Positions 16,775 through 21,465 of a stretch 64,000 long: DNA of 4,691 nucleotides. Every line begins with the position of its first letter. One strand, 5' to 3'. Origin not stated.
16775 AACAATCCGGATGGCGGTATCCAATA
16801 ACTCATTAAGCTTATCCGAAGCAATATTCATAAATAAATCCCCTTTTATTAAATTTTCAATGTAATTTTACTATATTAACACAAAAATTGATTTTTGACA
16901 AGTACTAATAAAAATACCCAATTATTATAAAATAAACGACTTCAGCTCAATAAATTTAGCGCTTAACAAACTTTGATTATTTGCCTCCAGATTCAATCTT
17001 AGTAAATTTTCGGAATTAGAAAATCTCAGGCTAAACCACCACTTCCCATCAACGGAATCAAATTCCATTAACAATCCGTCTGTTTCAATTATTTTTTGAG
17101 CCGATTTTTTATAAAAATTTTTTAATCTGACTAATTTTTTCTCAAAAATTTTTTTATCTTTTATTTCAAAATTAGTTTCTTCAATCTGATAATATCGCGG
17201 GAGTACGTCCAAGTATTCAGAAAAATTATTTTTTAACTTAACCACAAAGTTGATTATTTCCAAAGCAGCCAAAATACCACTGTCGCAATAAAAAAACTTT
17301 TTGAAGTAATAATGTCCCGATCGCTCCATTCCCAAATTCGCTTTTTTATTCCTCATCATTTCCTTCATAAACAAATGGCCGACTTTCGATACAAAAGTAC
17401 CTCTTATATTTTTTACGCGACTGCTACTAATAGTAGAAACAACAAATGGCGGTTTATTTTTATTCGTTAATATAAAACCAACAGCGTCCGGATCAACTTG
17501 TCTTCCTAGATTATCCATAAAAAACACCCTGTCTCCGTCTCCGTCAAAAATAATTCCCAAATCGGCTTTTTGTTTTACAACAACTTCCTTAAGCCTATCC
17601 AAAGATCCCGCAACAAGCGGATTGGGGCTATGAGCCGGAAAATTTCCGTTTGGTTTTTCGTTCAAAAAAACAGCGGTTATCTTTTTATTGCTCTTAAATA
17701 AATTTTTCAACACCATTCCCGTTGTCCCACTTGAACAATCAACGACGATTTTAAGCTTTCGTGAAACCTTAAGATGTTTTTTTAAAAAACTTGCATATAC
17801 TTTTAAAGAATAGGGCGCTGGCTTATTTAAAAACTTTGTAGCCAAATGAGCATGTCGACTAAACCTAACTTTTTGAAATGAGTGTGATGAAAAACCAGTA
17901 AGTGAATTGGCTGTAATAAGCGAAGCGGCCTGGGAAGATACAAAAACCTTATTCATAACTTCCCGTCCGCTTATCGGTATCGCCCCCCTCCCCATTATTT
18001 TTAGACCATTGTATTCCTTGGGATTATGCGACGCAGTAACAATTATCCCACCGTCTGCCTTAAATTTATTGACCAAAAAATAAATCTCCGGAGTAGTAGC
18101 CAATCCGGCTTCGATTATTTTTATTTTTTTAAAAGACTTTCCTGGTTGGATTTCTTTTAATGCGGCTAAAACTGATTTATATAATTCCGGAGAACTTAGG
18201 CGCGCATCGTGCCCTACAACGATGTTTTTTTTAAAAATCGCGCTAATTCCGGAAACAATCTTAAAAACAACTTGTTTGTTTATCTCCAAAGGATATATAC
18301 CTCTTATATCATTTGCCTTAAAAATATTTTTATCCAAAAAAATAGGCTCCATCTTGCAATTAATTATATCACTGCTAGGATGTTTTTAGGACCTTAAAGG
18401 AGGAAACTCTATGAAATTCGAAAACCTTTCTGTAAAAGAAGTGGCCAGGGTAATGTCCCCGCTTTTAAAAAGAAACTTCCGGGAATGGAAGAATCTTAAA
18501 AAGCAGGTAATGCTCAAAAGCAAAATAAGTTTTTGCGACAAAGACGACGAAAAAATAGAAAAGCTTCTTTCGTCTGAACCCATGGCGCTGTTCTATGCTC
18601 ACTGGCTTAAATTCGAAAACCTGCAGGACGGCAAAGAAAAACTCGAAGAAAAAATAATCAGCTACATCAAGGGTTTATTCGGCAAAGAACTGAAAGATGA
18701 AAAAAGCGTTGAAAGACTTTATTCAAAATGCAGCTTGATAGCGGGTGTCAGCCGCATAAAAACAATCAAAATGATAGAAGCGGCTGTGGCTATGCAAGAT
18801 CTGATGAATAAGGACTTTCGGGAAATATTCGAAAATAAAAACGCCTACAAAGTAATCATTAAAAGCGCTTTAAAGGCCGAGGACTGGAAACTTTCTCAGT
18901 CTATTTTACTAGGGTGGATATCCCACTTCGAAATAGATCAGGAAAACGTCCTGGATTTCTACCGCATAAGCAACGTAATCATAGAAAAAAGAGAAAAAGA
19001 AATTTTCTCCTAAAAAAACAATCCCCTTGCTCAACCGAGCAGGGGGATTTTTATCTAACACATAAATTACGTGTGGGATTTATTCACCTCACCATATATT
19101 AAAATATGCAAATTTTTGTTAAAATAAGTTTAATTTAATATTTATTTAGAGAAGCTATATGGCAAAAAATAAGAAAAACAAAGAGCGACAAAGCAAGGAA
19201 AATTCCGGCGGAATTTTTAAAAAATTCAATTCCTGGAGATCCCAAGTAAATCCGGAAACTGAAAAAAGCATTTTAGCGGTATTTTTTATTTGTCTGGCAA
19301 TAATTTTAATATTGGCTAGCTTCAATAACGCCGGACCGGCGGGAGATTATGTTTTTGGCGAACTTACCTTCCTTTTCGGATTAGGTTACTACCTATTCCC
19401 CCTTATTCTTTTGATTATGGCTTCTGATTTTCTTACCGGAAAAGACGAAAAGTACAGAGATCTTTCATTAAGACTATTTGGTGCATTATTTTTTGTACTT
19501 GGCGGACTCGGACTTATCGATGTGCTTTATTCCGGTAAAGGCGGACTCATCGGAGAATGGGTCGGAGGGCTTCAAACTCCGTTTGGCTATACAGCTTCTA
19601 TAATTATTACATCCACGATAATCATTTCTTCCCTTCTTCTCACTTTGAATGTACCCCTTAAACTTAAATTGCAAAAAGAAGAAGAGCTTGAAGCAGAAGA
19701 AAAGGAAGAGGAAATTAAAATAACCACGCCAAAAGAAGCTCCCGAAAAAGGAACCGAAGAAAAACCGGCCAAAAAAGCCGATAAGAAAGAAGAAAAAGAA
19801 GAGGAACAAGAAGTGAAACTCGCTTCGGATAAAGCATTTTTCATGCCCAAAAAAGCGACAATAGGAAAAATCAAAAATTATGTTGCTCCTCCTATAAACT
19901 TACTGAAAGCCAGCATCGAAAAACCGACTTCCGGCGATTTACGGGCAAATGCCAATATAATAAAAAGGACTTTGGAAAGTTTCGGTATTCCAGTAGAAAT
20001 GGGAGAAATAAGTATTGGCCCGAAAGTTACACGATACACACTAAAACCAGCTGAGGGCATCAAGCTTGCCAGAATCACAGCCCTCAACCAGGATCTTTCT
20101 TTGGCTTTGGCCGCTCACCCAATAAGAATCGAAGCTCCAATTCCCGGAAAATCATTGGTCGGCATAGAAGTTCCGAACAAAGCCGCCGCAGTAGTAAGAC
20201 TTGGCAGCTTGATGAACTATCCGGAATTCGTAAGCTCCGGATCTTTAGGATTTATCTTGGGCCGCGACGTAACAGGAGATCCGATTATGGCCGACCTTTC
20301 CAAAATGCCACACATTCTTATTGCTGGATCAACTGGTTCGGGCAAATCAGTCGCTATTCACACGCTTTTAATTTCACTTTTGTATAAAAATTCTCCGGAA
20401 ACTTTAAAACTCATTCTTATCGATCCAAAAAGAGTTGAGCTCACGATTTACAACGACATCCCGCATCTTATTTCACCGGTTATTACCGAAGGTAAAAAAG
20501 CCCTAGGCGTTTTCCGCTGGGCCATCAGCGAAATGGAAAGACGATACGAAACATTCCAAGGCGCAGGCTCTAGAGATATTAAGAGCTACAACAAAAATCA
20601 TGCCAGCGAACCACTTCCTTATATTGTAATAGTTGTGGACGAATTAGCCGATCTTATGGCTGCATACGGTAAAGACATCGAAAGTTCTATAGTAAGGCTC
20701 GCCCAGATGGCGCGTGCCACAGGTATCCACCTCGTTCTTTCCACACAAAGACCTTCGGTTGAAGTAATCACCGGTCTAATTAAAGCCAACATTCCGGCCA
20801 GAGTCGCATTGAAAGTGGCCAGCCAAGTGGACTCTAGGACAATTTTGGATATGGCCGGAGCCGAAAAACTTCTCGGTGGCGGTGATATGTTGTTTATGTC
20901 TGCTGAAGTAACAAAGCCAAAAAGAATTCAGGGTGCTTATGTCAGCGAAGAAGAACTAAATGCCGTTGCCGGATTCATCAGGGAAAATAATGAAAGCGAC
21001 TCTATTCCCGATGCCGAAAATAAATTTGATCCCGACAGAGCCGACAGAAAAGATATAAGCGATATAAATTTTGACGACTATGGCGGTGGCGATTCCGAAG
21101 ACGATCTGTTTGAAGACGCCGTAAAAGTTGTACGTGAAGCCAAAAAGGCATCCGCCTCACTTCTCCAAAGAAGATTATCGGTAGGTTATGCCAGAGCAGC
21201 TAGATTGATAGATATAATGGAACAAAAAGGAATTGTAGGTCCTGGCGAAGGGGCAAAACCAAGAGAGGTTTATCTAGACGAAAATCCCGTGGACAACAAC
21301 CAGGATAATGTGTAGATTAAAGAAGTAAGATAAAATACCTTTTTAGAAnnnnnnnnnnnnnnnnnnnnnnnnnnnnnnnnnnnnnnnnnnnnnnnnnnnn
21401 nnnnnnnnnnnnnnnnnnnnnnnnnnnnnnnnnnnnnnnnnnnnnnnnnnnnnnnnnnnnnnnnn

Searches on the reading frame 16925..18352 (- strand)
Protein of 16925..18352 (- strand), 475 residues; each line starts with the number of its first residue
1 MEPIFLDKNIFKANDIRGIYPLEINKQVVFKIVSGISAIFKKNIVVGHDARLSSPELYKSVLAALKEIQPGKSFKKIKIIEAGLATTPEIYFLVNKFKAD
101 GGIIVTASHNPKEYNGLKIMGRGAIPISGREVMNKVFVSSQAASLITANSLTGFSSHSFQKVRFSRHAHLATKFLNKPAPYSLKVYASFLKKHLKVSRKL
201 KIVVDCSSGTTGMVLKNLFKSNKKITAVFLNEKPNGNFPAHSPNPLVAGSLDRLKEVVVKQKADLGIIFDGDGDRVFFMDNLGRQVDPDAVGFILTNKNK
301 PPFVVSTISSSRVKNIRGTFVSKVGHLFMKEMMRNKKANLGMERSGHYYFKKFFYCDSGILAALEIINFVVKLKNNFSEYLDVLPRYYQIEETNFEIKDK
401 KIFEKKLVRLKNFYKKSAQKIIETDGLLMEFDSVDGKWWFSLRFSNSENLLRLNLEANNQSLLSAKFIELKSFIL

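Call 6: search_protein_families(library=pfam, proteins=[window:16925-18352:-], max_evalue=0.001)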
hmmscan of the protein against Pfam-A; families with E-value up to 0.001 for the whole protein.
window:16925-18352:- (475 aa): 4 families
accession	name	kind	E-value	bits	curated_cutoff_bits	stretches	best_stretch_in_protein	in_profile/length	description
PF02878.22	PGM_PMM_I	-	2.7e-28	98.8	22.5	1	9-130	2-122/138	Phosphoglucomutase/phosphomannomutase, alpha/beta/alpha domain I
PF02879.22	PGM_PMM_II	-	4.3e-22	79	29.3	1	188-283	9-103/103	Phosphoglucomutase/phosphomannomutase, alpha/beta/alpha domain II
PF02880.22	PGM_PMM_III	-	2.5e-15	57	20.7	1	304-387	25-115/115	Phosphoglucomutase/phosphomannomutase, alpha/beta/alpha domain III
PF00408.26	PGM_PMM_IV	-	0.001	19.6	23.1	0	392-462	1-57/68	Phosphoglucomutase/phosphomannomutase, C-terminal domain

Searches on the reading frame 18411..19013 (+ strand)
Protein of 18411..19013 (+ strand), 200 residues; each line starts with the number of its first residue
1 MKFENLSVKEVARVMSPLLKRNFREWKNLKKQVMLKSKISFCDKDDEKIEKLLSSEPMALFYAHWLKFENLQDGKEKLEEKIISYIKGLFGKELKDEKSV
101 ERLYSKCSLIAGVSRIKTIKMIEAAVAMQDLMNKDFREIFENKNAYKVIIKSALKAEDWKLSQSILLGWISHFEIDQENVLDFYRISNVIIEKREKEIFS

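Call 6: search_protein_families(library=pfam, proteins=[window:18411-19013:+], max_evalue=0.001)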
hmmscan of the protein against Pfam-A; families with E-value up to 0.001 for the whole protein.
window:18411-19013:+ (200 aa): 0 families

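Call 46: search_protein_families(library=ncbifam, proteins=[window:18411-19013:+], max_evalue=0.1)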
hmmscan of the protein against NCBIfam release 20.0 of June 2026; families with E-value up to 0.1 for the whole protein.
window:18411-19013:+ (200 aa): 2 families
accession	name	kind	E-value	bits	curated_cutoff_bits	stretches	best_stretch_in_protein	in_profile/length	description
TIGR00234.1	tyrS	equivalog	0.011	14.9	113.8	1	21-134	249-349/406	tyrosine--tRNA ligase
NF033428.5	PSM_epsilo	equivalog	0.012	15.4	33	1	81-91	9-19/21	epsilon family phenol-soluble modulin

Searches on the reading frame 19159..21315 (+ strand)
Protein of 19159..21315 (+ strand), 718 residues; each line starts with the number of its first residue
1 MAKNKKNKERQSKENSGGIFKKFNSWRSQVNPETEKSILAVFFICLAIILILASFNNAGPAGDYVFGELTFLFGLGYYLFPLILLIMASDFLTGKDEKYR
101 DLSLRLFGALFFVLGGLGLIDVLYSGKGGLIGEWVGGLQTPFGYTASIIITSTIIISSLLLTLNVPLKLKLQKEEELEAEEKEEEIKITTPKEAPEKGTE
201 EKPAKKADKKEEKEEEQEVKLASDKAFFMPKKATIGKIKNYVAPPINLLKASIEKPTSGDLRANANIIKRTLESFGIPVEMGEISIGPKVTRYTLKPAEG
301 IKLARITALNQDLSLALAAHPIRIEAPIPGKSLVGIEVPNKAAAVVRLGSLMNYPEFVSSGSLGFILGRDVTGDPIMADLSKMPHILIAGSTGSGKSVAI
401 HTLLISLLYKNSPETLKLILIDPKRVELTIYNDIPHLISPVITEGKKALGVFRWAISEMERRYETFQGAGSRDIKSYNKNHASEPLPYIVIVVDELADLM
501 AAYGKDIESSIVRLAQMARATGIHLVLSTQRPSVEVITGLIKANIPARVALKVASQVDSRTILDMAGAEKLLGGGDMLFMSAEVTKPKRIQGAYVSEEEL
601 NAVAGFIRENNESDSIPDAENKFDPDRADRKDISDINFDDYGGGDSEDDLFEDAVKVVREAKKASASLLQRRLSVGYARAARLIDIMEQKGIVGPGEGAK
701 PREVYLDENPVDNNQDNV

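Call 6: search_protein_families(library=pfam, proteins=[window:19159-21315:+], max_evalue=0.001)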
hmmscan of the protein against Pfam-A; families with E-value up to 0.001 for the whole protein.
window:19159-21315:+ (718 aa): 5 families
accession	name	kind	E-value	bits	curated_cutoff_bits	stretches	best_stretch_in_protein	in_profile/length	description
PF01580.24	FtsK_SpoIIIE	-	7.7e-59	199.2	24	1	359-534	14-221/221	FtsK/SpoIIIE family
PF17854.6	FtsK_alpha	-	5.5e-28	97.6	22.9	1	244-340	2-101/101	FtsK alpha domain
PF09397.16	FtsK_gamma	-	3e-27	94.5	30.6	1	646-706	2-62/63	Ftsk gamma domain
PF13491.11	FtsK_4TM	-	1.1e-05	25.6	23.1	1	56-166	45-162/171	4TM region of DNA translocase FtsK/SpoIIIE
PF01935.23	DUF87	-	0.00028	21.5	23.2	1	375-423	13-60/220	Helicase HerA, central domain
